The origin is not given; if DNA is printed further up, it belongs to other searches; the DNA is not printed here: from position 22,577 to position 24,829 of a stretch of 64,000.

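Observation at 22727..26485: ECF sigma / anti-sigma / secreted RE-rich protein / TPR-beta-barrel outer-membrane protein: a four-gene envelope module with ATGA junctions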

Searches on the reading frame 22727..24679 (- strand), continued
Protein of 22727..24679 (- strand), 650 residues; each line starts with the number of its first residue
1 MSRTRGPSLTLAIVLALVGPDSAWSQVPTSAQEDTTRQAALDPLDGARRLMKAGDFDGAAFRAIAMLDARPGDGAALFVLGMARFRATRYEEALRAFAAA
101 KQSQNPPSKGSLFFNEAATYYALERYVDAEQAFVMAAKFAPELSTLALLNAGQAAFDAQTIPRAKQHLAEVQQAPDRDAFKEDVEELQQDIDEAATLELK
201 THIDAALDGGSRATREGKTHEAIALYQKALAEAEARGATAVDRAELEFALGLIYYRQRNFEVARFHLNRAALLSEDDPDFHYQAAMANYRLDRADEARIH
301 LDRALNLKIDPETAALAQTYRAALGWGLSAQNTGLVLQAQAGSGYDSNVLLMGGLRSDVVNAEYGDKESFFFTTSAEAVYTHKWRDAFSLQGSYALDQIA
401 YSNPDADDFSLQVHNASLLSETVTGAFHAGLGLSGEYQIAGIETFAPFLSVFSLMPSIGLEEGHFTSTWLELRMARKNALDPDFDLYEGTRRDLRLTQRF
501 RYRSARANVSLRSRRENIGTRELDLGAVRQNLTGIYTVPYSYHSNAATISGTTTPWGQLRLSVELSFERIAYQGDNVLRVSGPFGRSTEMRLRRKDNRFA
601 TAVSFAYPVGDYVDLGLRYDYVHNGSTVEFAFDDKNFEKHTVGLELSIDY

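Call 56: fold_search(model_id=the predicted structure, library=pdb)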
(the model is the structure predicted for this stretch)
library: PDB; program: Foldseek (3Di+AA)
matches with E <= 10: 1705; with E <= 0.001: 677
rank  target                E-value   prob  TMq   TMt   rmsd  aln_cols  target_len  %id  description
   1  8chy                  1.5e-11  1.00  0.20  0.46  13.5       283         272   23  Crystal structure of an 8-repeat consensus TPR superhelix with Zinc. (released 2024-02-21)
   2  9qhb                  9.3e-11  1.00  0.19  0.43  14.0       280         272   23  Crystal structure of 16-repeat CTPR protein with eliminated coordination sites (released 2025-10-22)
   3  9qhc_B                3.8e-10  1.00  0.20  0.46  13.7       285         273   21  Crystal structure of 8-repeat CTPR protein with eliminated coordination sites (released 2025-10-22)
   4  9qhc_A                5.1e-10  1.00  0.18  0.41  14.1       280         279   22  Crystal structure of 8-repeat CTPR protein with eliminated coordination sites (released 2025-10-22)
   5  6eou                  2.0e-09  1.00  0.21  0.38  15.3       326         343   19  O-GlcNAc transferase TPR domain with the intellectual disability associated mutation L254F (released 2018-05-09)
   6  1w3b_A                2.4e-09  1.00  0.20  0.32  14.0       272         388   21  The superhelical TPR domain of O-linked GlcNAc transferase reveals structural similarities to importin alpha. (released 2004-09-09)
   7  1w3b_B                3.0e-09  1.00  0.19  0.33  14.4       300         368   19  The superhelical TPR domain of O-linked GlcNAc transferase reveals structural similarities to importin alpha. (released 2004-09-09)
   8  9b8a                  4.6e-09  1.00  0.25  0.28  22.0       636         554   11  Cryo-EM structure of E. coli cellulose synthase subunit C (released 2025-02-19)
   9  4d51                  1.3e-08  1.00  0.27  0.48   9.1       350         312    9  Crystal structure of CymA from Klebsiella oxytoca (released 2015-06-03)
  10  9b8h_A                1.3e-08  1.00  0.24  0.26  27.9       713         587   10  Cryo-EM structure of E. coli cellulose synthase subunit C with cellotetraose (released 2025-02-19)
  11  2x9k                  2.1e-08  1.00  0.31  0.62   8.7       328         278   10  Structure of a E.coli porin (released 2011-01-26)
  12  4v3h_B                2.5e-08  1.00  0.30  0.55   8.2       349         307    8  Crystal structure of CymA from Klebsiella oxytoca (released 2015-06-03)
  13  4v3g_B                2.7e-08  1.00  0.28  0.49   8.8       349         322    9  Crystal structure of CymA from Klebsiella oxytoca (released 2015-06-03)
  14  7y4i_A                3.3e-08  1.00  0.19  0.16  15.7       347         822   16  Crystal structure of SPINDLY in complex with GDP (released 2022-12-07)
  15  3kvn_X                4.2e-08  1.00  0.23  0.24  22.9       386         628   13  Crystal structure of the full-length autotransporter EstA from Pseudomonas aeruginosa (released 2010-01-26)
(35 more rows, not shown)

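Call 63: search_protein_families(library=pfam, proteins=[L006:145-819:+, L010:4918-5955:-, L020:4673-5494:-, L010:7317-7856:+], max_evalue=0.01)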
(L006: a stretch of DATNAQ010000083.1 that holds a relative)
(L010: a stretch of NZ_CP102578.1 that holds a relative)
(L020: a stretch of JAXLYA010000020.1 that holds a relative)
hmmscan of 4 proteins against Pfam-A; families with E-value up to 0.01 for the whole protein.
L006:145-819:+ (224 aa): 1 family
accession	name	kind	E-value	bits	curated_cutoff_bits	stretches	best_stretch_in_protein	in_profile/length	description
PF13490.11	zf-HC2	-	1.7e-06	28.4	22.2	1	3-36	1-34/35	Putative zinc-finger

L010:4918-5955:- (345 aa): 0 families

L020:4673-5494:- (273 aa): 0 families

L010:7317-7856:+ (179 aa): 0 families

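Call 78: search_solved_structures(query=A5, max_evalue=1)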
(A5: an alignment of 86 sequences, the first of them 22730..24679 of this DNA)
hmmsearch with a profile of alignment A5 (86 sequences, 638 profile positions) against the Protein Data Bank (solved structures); distinct sequences matched with E-value up to 1: 361 (the best 60 are shown).
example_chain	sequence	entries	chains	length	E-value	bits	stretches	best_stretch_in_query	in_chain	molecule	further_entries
9qhb_A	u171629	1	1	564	1.3e-98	334.3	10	28-120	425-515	Engineered tetratricopeptide repeat protein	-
9qhc_A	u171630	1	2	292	1e-55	192.5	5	26-127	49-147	Engineered tetratricopeptide repeat protein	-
8bu0_A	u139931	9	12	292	3e-52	181.1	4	50-284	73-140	Consensus tetratricopeptide repeat protein | Crystal structure of an 8-repeat consensus TPR superhelix with Zinc. | Monomer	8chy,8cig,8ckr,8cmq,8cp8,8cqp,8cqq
8ch0_A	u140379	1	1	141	4.7e-29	104.5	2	29-119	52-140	Consensus tetratricopeptide repeat protein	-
2fo7_A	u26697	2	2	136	1.2e-28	103.1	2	29-119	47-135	SYNTHETIC CONSENSUS TPR PROTEIN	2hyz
7yea_A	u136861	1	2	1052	1.3e-24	89.8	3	29-286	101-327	UDP-N-acetylglucosamine--peptide N-acetylglucosaminyltransferase 110 kDa subunit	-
7yeh_B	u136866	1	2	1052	2.5e-24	88.9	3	29-287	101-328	UDP-N-acetylglucosamine--peptide N-acetylglucosaminyltransferase 110 kDa subunit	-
7ntf_A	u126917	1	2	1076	3.7e-24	88.3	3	29-286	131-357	Isoform 1 of UDP-N-acetylglucosamine--peptide N-acetylglucosaminyltransferase 110 kDa subu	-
6eou_A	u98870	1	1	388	1.5e-22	83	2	29-287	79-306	UDP-N-acetylglucosamine--peptide N-acetylglucosaminyltransferase 110 kDa subunit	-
1w3b_A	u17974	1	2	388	2.5e-22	82.3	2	29-287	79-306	UDP-N-ACETYLGLUCOSAMINE--PEPTIDE N-ACETYLGLUCOSAMINYLTRANSFERASE 110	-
1na0_A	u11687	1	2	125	3.7e-22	81.7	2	213-287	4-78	designed protein CTPR3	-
8ur5_A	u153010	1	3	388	3.8e-22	81.7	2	189-310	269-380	Trimer head HA,Hemagglutinin HA1 chain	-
8ur7_A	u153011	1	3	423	4.7e-22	81.4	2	190-310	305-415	Trimer head HA,Hemagglutinin HA1 chain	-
7qdr_B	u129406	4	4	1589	6.9e-22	80.8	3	6-111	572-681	Tetratricopeptide repeat protein 37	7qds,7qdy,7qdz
9g8o_B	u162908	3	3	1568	7.6e-22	80.7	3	6-111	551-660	Superkiller complex protein 3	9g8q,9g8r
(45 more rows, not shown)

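Call 84: find_encoding_contigs(protein=P0007, flank=6000, max_places=2)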
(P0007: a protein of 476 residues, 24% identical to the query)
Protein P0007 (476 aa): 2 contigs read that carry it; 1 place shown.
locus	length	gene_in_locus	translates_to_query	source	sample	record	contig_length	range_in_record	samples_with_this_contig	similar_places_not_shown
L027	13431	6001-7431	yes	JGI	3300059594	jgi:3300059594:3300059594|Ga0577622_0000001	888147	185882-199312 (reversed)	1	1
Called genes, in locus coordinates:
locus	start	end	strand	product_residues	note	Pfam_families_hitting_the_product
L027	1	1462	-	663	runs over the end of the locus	PF03705:CheR_N, PF01739:CheR, PF28159:CEP89 (weak), PF00989:PAS, PF08448:PAS_4 (weak), PF00989:PAS, PF08448:PAS_4, PF13426:PAS_9, +1 more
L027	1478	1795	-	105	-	-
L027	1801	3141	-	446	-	PF00072:Response_reg, PF00158:Sigma54_activat, PF14532:Sigma54_activ_2, PF00004:AAA (weak), PF07724:AAA_2 (weak), PF07728:AAA_5, PF25601:AAA_lid_14, PF02954:HTH_8, +1 more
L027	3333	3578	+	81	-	-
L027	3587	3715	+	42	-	-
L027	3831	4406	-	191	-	-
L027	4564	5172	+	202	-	PF04542:Sigma70_r2, PF22029:PhyR_sigma2, PF08281:Sigma70_r4_2, PF04545:Sigma70_r4 (weak)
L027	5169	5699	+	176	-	-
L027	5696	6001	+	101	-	-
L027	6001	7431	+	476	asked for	PF13432:TPR_16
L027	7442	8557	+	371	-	PF00155:Aminotran_1_2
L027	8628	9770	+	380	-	PF13433:Peripla_BP_5, PF13458:Peripla_BP_6, PF01094:ANF_receptor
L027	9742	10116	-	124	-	-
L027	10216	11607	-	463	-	PF00072:Response_reg, PF00158:Sigma54_activat, PF14532:Sigma54_activ_2, PF00004:AAA (weak), PF07724:AAA_2 (weak), PF07728:AAA_5, PF25601:AAA_lid_14, PF02954:HTH_8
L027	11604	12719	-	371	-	PF00989:PAS, PF13426:PAS_9, PF08447:PAS_3 (weak), PF00512:HisKA, PF00072:Response_reg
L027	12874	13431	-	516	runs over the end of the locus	PF00989:PAS, PF08448:PAS_4, PF13426:PAS_9, PF00989:PAS, PF08448:PAS_4, PF13426:PAS_9, PF00512:HisKA, PF02518:HATPase_c, +2 more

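Call 86: search_protein_families(library=pfam, proteins=[L027:3831-4406:-, L027:5169-5699:+, L027:5696-6001:+], max_evalue=0.01)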
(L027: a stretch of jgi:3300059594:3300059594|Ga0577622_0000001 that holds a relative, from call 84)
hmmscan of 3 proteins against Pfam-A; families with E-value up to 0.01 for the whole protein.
L027:3831-4406:- (191 aa): 0 families

L027:5169-5699:+ (176 aa): 0 families

L027:5696-6001:+ (101 aa): 0 families
